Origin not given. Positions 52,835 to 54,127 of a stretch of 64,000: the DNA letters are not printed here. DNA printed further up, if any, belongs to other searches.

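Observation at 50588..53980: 1130-aa polytopic surface protein combining FG-GAP propeller, FN3, PKD and two CarboxypepD_reg domains separated by TM helices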

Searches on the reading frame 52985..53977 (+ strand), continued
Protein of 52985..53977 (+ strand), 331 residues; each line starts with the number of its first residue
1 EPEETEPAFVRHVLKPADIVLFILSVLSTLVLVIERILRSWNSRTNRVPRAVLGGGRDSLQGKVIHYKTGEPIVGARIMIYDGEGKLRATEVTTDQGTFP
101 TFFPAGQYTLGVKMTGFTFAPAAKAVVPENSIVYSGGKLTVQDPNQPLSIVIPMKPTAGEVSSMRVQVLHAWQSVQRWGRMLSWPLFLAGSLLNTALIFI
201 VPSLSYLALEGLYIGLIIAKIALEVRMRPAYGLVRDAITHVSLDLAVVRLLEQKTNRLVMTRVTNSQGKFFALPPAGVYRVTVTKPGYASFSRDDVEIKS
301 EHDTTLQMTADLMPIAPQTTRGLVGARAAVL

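Call 72: search_protein_families(library=pfam, proteins=[P0141], max_evalue=1)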
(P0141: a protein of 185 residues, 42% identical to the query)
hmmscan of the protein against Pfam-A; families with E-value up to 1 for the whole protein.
P0141 (185 aa): 6 families
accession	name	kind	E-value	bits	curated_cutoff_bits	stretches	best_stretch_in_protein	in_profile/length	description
PF13620.12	CarboxypepD_reg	-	1.9e-08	35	32.3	1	68-125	4-60/82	Carboxypeptidase regulatory-like domain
PF13715.12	CarbopepD_reg_2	-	1.4e-06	28.6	32.2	1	68-127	3-58/88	CarboxypepD_reg-like domain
PF17210.9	SdrD_B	-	0.0012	19.5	29.7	1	76-147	21-88/112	SdrD B-like domain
PF09430.16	EMC7_beta-sandw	-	0.074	13.7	26.6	1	97-127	22-53/122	ER membrane protein complex subunit 7, beta-sandwich domain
PF17802.7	SpaA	-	0.077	13.6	23.1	1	71-117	8-56/91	Prealbumin-like fold domain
PF11974.14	bMG3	-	0.097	13.1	34.9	1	74-111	23-59/103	Bacterial alpha-2-macroglobulin MG3 domain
